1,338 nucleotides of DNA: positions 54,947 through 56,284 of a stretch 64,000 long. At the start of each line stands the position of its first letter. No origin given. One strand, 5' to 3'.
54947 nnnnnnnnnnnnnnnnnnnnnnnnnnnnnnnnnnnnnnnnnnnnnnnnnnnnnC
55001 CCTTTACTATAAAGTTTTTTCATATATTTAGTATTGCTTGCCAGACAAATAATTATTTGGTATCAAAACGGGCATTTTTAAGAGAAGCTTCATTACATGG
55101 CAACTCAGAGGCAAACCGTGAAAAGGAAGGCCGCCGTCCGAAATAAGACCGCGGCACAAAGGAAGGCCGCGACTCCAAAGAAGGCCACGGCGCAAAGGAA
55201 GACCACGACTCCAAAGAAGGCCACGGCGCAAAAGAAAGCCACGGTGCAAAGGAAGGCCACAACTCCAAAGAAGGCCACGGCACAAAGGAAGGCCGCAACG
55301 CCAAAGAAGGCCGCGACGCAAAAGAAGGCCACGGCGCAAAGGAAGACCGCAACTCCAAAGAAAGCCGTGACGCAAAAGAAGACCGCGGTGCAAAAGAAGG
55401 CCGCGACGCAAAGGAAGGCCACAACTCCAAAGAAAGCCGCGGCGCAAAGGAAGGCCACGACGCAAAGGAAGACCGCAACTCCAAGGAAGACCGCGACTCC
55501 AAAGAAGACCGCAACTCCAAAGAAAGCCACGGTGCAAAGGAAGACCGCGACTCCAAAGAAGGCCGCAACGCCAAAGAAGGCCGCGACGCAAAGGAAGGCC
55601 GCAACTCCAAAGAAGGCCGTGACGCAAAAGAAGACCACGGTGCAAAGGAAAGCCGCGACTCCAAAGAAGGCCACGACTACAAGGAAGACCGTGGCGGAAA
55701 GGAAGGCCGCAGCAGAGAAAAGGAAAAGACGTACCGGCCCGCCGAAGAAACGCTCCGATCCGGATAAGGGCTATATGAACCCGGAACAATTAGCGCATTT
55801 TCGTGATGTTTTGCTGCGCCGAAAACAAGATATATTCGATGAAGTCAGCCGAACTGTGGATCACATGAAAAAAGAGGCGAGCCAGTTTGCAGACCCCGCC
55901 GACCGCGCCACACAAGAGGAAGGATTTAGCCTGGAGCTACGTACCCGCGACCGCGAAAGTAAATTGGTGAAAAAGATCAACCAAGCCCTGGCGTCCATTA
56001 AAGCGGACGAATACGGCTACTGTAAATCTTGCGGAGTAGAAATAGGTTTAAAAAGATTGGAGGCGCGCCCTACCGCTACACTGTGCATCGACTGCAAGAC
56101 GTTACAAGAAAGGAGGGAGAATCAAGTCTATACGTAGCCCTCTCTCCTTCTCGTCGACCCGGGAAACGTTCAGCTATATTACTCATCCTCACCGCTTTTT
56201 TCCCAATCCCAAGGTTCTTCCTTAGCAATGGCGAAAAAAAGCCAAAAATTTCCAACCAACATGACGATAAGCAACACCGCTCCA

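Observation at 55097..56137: DksA with a 215-aa histone-H1/AlgP-like basic repeat tail encoded by ~18 tandem 33-bp repeats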

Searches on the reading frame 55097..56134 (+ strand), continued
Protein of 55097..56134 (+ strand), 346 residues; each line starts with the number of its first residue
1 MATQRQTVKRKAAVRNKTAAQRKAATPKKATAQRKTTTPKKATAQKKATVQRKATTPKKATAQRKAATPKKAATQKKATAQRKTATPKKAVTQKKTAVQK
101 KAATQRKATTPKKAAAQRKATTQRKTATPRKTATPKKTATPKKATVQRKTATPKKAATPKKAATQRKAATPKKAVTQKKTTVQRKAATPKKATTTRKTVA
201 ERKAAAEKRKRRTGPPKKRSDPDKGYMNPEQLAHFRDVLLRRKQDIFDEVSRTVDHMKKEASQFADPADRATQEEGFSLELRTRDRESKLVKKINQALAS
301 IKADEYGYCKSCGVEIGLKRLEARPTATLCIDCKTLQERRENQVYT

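Call 18: search_solved_structures(query=window:55097-56134:+, show_alignments=2)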
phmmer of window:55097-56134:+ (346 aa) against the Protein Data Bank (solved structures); distinct sequences matched with E-value up to 0.001: 4.
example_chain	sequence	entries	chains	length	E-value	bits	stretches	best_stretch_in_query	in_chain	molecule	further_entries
1tjl_A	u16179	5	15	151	5.1e-46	160.8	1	218-344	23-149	DnaK suppressor protein | RNA polymerase-binding transcription factor DksA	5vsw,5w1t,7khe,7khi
4ijj_A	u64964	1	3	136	1.6e-23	87.1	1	220-344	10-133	Putative C4-type zinc finger protein, DksA/TraR family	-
3h3p_S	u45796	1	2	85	3.8e-10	43.1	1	227-302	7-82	4E10_S0_1TJLC_004_N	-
6ptg_A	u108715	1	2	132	1.6e-08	37.8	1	228-334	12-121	DnaK Suppressor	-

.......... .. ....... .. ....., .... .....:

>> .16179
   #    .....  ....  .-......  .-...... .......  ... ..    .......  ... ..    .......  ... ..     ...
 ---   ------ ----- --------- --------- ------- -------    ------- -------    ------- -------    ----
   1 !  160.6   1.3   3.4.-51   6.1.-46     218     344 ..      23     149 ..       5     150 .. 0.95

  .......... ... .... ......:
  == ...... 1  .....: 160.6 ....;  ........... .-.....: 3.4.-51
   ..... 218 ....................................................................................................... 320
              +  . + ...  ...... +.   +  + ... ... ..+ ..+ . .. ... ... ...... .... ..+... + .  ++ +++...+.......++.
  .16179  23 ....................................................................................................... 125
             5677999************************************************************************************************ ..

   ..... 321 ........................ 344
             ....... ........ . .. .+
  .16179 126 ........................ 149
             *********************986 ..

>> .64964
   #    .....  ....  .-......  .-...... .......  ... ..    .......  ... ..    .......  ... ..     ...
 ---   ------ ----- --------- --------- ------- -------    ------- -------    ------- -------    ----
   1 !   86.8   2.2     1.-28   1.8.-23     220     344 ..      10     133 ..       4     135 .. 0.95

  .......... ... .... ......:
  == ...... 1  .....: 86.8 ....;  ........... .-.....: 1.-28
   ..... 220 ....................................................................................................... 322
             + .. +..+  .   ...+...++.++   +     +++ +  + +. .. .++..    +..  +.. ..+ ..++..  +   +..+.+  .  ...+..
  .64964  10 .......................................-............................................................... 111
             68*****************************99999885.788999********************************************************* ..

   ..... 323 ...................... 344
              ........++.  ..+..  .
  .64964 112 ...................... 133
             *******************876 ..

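Call 32: list_cluster_members(proteins=[P0005, P0010, P0004, P0007, P0016, P0075, P0094, P0219, P0166, P0208])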
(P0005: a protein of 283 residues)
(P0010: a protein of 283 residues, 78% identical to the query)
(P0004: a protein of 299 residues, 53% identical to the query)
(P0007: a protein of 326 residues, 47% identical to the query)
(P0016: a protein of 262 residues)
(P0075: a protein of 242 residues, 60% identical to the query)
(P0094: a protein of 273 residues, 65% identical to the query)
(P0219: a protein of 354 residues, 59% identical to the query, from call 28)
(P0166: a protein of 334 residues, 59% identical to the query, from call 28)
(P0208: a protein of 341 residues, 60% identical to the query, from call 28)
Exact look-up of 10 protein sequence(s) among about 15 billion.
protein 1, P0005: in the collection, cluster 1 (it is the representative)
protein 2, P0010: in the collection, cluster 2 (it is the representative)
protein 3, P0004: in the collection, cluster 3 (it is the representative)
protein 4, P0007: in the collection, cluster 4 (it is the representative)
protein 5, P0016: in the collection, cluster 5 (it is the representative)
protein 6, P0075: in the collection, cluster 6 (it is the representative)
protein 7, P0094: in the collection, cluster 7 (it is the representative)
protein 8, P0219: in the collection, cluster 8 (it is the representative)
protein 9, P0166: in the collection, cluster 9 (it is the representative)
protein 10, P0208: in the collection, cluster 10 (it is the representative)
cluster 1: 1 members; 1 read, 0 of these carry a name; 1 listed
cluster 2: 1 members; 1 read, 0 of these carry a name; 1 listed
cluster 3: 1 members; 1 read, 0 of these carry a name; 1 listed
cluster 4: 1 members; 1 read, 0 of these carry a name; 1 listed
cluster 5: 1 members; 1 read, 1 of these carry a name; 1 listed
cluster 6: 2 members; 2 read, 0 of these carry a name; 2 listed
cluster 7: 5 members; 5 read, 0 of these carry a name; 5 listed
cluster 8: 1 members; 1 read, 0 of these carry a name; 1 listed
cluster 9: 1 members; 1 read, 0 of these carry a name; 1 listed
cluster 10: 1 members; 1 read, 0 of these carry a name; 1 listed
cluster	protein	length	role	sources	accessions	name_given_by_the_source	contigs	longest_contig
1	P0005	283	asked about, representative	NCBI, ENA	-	-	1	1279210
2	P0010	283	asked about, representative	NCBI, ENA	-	-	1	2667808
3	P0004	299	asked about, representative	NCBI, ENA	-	-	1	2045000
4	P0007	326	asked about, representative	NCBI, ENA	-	-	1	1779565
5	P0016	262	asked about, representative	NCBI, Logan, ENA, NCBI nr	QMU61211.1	MAG: RNA polymerase-binding protein DksA [Gammaproteobacteria bacterium]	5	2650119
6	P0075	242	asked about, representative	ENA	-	-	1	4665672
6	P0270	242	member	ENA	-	-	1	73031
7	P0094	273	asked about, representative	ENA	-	-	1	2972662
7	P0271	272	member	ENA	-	-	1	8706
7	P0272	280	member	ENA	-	-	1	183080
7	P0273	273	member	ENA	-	-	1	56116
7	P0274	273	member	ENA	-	-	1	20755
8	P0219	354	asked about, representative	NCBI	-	-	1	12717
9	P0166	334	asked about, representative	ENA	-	-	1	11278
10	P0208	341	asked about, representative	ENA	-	-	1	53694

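Call 52: predict_structure(alignment_id=A1)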
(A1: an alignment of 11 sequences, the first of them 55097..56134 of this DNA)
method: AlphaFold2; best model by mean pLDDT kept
length: 346 residues; sequences in the alignment: 11
mean_pLDDT: 53.8   pTM: 0.31
mean pLDDT of the five models: 53.8, 52.1, 51.8, 51.5, 51.2
residues with pLDDT >= 90: 11; 70-90: 67; 50-70: 66; < 50: 202
segments of 3 or more residues with pLDDT < 50: 26-39, 41-69, 71-197, 214-221, 310-314, 317-320, 328-337
pLDDT, mean of each block of 10 residues (from residue 1): 61 68 53 43 40 40 42 41 41 40 40 41 36 38 38 39 37 38 36 45 61 48 59 81 89 89 89 84 78 85 62 49 50 46 50
secondary structure, 60 per line:
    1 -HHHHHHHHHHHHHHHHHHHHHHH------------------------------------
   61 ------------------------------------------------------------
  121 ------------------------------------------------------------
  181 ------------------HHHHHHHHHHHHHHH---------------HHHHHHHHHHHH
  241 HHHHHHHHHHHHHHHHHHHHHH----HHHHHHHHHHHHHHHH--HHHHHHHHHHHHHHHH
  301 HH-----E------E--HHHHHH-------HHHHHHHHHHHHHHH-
elements in order: H2-24 H199-213 H229-262 H267-282 H285-302 H318-323 H331-345

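Call 54: search_protein_families(library=pfam, proteins=[P0046, P0075], max_evalue=10)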
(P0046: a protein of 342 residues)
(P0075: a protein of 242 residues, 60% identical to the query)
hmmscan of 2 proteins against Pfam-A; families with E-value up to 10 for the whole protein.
P0046 (342 aa): 4 families
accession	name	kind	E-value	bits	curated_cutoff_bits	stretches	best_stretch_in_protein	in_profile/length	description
PF21157.2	DksA_N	-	8.8e-34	116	27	1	227-297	1-71/71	DnaK suppressor protein DksA, N-terminal domain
PF01258.23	zf-dskA_traR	-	4.4e-11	43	24.9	1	301-333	2-34/36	Prokaryotic dksA/traR C4-type zinc finger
PF07382.16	HC2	-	1.4e-06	29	40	1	41-195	7-163/194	Histone H1-like nucleoprotein HC2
PF12008.13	EcoR124_C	-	0.011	15.8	23.1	1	171-245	22-90/260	Type I restriction and modification enzyme - subunit R C terminal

P0075 (242 aa): 4 families
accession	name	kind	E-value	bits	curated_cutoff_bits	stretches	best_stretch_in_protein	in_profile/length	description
PF21157.2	DksA_N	-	8.7e-34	116.1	27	1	128-195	1-68/71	DnaK suppressor protein DksA, N-terminal domain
PF01258.23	zf-dskA_traR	-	1.5e-12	47.7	24.9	1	201-234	1-34/36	Prokaryotic dksA/traR C4-type zinc finger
PF07382.16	HC2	-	6.4e-06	26.8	40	1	2-109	39-146/194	Histone H1-like nucleoprotein HC2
PF15279.11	SOBP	-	7.1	7.5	35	1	12-127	111-225/325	Sine oculis-binding protein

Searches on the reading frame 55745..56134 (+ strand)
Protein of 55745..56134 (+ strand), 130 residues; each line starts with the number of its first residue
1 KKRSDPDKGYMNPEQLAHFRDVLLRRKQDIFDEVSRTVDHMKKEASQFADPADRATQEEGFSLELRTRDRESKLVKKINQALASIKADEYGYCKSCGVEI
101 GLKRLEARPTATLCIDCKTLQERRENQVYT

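Call 28: search_protein_representatives(protein=window:55745-56134:+)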
Query: 130 residues. Proteins with E-value up to 0.001 (for the whole library): 12504; up to 1e-10: 2339; up to 1e-30: 232. The best 150 are listed.
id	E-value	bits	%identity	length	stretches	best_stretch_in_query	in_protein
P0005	2.4e-54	198.9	73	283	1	8-130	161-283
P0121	9.0e-47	174.4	68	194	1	8-127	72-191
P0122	1.2e-46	174.0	67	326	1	6-128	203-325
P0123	1.5e-46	173.7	66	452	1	6-128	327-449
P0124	2.3e-46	173.1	64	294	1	8-128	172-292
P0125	6.4e-46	171.7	63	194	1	5-128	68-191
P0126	1.7e-45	170.3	65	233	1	7-127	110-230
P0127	5.5e-45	168.7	65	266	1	8-127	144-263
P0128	8.5e-45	168.1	63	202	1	8-127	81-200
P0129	9.0e-45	168.0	65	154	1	12-127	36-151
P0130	9.1e-45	168.0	64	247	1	6-126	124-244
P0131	1.2e-44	167.6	67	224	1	9-127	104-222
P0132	1.8e-44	167.0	64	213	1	8-124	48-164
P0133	2.5e-44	166.6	63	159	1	8-127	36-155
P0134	2.9e-44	166.4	64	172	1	5-126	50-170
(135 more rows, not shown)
